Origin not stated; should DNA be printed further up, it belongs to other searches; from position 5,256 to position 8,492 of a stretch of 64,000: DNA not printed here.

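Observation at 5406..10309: Candidate two-gene antiviral STAND/NACHT-like system with the repeat 'sensor' encoded as a separate, translationally coupled ORF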

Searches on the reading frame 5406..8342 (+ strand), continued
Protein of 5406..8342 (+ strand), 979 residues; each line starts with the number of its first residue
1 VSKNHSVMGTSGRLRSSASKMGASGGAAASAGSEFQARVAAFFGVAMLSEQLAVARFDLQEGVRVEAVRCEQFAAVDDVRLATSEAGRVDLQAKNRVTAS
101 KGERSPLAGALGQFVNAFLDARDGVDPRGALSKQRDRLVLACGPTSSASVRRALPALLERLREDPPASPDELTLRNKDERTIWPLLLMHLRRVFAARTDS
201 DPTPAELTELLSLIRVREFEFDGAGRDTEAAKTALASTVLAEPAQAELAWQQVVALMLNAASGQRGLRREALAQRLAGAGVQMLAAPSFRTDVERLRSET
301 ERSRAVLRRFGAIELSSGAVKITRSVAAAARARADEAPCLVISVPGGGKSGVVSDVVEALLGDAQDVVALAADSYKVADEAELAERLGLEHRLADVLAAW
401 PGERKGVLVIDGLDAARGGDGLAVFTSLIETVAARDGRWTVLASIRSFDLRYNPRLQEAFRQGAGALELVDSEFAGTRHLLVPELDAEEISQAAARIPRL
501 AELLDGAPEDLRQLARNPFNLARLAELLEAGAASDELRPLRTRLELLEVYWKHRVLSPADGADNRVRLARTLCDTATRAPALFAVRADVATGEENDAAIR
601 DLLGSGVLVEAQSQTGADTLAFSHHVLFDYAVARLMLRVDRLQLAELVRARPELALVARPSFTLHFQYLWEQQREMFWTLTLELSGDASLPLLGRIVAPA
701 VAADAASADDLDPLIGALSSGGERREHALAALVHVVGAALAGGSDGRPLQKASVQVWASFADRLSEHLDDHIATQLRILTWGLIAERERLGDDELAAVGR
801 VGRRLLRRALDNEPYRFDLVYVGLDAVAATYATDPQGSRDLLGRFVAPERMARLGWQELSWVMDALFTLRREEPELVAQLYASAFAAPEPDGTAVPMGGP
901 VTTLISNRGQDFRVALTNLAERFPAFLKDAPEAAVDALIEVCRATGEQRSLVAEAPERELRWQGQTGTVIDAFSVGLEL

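Call 26: search_solved_structures(query=A2, max_evalue=10, show_alignments=3)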
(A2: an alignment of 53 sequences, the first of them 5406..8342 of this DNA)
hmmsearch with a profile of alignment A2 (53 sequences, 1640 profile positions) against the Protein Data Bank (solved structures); distinct sequences matched with E-value up to 10: 126 (the best 60 are shown).
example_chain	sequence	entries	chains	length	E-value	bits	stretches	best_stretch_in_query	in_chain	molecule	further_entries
9n00_A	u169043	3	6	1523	1.2e-21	79.1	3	483-694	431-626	AAA family ATPase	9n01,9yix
7bfp_C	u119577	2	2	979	2.2e-08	35.2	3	1249-1403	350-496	Integrator complex subunit 4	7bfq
8r2d_D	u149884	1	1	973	2.3e-08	35.1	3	1247-1403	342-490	Integrator complex subunit 4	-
7cun_D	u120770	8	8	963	2.5e-08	35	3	1249-1404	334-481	Integrator complex subunit 4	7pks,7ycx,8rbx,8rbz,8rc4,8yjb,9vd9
3tk1_A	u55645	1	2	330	0.00052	20.7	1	325-366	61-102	Membrane ATPase/protein kinase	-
8xon_S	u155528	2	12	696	0.00059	20.5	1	301-398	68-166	NDP-hexose 4-ketoreductase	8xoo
2pkg_A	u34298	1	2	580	0.00072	20.2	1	1289-1347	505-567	Serine/threonine-protein phosphatase 2A 65 kDa regulatory subunit A alpha isoform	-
2nyl_A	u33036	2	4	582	0.00075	20.2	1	1289-1347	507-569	Protein phosphatase 2, regulatory subunit A (PR 65), alpha isoform | Protein phosphatase 2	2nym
3dw8_A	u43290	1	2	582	0.00075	20.2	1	1289-1347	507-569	Serine/threonine-protein phosphatase 2A 65 kDa regulatory subunit A alpha isoform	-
4i5l_A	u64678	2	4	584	0.00076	20.1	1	1289-1347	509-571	Serine/threonine-protein phosphatase 2A 65 kDa regulatory subunit A alpha isoform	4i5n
8so0_A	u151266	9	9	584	0.00076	20.1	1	1289-1347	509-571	Serine/threonine-protein phosphatase 2A 65 kDa regulatory subunit A alpha isoform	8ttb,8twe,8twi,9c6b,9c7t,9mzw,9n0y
5w0w_A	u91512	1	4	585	0.00076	20.1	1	1289-1347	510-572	Serine/threonine-protein phosphatase 2A 65 kDa regulatory subunit A alpha isoform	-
1b3u_A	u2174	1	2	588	0.00088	19.9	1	1289-1347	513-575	PROTEIN (PROTEIN PHOSPHATASE PP2A)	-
6iur_A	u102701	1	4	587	0.00091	19.9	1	1289-1347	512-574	PP2A scaffolding subunit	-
2ie3_A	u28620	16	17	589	0.00092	19.9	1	1289-1347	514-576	Protein Phosphatase 2, regulatory subunit A (PR 65), alpha isoform | Serine/threonine-protein phosphatase 2A 65 kDa regulatory subunit A alpha isoform | PP2A-A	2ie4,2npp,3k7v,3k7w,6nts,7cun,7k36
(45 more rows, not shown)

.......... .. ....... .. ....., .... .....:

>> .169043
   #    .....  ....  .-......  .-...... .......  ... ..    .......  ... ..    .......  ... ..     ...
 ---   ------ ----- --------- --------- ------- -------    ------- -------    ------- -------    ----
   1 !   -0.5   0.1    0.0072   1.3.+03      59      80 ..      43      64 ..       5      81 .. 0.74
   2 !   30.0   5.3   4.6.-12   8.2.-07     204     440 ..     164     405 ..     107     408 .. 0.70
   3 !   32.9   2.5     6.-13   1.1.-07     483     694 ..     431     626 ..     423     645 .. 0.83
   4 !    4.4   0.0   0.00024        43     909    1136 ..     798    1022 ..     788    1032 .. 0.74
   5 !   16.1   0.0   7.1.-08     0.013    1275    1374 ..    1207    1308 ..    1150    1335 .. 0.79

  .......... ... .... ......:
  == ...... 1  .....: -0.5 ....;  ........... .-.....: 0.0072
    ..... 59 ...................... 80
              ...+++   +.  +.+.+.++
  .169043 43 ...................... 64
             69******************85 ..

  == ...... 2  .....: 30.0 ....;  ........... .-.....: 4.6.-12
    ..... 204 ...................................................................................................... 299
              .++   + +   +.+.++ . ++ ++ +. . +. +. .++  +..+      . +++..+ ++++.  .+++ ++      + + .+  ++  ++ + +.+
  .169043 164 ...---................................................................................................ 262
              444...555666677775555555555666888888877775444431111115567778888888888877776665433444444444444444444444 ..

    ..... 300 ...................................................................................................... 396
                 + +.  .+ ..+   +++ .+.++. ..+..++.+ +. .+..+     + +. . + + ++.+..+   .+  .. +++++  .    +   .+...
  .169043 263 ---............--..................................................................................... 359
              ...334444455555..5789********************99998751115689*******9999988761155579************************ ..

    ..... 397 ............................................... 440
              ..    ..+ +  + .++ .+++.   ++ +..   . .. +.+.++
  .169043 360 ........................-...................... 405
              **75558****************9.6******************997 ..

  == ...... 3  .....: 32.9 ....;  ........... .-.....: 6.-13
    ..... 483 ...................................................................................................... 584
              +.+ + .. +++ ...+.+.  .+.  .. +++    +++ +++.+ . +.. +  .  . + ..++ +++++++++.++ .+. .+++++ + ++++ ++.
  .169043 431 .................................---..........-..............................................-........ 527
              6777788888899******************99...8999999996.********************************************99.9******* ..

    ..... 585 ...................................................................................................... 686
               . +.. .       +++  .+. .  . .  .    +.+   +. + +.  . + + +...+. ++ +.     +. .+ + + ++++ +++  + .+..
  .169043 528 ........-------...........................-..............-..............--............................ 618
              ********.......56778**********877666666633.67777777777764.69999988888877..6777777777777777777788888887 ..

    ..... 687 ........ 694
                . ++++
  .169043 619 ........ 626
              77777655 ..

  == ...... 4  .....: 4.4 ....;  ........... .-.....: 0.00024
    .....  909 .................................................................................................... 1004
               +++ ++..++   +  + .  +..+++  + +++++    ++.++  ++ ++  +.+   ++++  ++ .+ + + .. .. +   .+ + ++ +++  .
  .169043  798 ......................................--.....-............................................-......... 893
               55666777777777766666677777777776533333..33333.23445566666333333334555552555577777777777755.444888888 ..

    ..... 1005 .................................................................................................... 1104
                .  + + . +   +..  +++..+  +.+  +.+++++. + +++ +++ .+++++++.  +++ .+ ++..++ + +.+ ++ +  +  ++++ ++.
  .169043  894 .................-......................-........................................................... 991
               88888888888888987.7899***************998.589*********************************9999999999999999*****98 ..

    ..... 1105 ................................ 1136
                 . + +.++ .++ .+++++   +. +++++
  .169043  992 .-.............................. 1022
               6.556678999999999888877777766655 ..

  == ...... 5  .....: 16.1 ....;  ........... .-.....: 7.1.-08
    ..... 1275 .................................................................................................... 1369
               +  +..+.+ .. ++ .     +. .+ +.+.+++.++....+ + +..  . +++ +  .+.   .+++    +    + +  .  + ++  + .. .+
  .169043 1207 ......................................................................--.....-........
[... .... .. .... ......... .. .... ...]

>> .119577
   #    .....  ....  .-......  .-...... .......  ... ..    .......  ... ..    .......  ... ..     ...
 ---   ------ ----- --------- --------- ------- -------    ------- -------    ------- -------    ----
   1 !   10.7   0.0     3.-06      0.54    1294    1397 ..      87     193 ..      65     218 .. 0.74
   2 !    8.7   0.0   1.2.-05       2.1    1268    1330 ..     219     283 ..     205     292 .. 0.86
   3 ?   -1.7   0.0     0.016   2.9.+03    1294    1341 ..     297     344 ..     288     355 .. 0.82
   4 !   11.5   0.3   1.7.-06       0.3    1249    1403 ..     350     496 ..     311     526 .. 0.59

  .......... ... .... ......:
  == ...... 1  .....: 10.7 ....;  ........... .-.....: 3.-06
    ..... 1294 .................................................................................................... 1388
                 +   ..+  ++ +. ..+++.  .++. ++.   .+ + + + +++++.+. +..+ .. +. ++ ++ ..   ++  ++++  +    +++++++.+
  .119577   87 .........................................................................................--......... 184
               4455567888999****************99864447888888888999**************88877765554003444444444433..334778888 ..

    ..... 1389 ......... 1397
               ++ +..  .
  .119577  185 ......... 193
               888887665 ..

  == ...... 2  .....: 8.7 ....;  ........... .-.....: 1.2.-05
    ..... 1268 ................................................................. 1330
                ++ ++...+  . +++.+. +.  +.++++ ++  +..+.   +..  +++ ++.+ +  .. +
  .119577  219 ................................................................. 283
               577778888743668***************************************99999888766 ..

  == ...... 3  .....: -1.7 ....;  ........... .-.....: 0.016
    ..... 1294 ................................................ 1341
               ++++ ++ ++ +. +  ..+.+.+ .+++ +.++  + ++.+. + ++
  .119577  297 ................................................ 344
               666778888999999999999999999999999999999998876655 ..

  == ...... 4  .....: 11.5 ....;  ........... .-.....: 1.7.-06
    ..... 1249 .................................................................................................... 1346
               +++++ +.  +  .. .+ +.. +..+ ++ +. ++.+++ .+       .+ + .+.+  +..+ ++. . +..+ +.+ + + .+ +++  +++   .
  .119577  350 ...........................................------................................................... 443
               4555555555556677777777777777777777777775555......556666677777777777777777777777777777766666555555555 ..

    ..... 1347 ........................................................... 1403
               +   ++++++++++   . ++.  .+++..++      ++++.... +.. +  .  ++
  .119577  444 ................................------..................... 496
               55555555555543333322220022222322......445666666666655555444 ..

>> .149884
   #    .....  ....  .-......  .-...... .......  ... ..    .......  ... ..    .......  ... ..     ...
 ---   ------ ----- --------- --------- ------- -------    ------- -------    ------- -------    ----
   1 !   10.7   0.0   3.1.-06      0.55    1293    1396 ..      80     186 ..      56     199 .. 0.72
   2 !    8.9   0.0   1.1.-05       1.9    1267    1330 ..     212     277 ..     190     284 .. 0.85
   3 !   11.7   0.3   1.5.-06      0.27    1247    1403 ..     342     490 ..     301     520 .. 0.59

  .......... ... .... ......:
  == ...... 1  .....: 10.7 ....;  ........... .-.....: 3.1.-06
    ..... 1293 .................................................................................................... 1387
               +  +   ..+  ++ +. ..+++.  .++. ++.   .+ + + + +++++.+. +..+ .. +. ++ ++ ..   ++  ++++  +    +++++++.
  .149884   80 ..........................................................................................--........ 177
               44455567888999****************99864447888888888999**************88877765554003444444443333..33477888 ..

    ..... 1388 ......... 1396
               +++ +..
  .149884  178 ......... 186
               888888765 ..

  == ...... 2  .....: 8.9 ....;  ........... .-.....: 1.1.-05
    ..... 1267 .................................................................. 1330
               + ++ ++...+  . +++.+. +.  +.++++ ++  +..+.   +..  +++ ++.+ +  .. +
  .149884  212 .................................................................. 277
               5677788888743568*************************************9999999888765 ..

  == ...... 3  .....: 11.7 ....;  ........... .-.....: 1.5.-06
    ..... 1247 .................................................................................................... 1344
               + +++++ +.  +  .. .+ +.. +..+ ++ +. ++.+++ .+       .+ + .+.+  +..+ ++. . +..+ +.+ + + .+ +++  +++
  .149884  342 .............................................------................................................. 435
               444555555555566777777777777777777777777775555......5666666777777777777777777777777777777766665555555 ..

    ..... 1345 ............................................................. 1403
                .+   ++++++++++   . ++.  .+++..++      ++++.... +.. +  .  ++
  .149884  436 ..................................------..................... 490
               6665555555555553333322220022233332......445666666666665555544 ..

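Call 40: list_cluster_members(proteins=[P0002, P0015, P0023, P0042, P0045, P0046, P0050, P0058, P0063, P0052])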
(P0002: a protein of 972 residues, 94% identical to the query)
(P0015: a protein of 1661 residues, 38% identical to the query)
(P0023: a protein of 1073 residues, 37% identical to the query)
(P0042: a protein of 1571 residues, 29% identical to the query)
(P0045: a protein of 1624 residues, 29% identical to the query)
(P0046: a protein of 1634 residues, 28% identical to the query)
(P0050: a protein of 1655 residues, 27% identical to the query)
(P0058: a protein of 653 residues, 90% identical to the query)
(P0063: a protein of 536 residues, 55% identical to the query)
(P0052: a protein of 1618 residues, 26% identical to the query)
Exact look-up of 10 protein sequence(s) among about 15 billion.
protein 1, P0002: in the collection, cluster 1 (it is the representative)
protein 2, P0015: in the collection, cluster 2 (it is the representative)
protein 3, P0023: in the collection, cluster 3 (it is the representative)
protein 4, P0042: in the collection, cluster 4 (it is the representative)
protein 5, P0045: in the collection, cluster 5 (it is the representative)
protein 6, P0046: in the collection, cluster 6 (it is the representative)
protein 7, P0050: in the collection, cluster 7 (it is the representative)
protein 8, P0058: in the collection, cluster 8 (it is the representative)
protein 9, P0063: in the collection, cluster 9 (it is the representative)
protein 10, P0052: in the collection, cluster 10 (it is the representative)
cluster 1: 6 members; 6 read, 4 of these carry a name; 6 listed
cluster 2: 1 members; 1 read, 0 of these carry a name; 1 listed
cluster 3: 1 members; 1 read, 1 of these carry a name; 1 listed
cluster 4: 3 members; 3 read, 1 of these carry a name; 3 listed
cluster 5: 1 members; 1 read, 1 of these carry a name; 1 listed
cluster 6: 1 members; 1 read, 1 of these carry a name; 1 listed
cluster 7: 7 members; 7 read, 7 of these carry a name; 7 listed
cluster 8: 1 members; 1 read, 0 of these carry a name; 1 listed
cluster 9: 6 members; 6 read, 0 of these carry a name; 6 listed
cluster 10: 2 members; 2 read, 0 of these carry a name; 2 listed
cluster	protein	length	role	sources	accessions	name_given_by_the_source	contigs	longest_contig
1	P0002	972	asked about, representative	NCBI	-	-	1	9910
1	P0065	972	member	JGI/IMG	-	hypothetical protein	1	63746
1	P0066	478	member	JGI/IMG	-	hypothetical protein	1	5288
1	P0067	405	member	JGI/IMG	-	hypothetical protein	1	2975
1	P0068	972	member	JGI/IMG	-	hypothetical protein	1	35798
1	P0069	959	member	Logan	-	-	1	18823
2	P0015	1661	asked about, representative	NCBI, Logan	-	-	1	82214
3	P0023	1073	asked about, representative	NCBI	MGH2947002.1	MAG: hypothetical protein ACRDPC_12200, partial [Solirubrobacteraceae bacterium]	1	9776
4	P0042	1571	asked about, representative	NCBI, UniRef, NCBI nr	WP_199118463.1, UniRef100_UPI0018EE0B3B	hypothetical protein [Pedobacter sp. ASV28] | hypothetical protein n=1 Tax=Pedobacter sp. ASV28 TaxID=2795123 RepID=UPI0018EE0B3B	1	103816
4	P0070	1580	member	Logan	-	-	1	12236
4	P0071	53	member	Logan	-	-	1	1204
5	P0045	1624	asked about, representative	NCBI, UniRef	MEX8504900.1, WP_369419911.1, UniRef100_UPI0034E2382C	hypothetical protein [Leptothrix ochracea] | hypothetical protein n=1 Tax=Leptothrix ochracea TaxID=735331 RepID=UPI0034E2382C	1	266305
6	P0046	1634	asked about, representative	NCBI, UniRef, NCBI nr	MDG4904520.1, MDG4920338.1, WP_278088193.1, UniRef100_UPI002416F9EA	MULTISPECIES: ATP-binding protein [unclassified Mesorhizobium] | ATP-binding protein n=1 Tax=unclassified Mesorhizobium TaxID=325217 RepID=UPI002416F9EA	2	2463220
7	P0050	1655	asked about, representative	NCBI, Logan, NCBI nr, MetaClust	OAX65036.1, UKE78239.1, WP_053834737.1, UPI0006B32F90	hypothetical protein A6R71_09870 [Xanthomonas translucens pv. arrhenatheri] | ATP-binding protein [Xanthomonas translucens] | status=active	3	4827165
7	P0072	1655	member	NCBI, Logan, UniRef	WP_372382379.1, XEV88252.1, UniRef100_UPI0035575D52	hypothetical protein ACCQ12_17840 [Xanthomonas sp. NCPPB 1068] | hypothetical protein n=1 Tax=Xanthomonas sp. NCPPB 1068 TaxID=487525 RepID=UPI0035575D52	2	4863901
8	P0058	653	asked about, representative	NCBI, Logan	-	-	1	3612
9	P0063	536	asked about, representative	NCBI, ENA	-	-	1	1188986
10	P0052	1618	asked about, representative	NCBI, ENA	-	-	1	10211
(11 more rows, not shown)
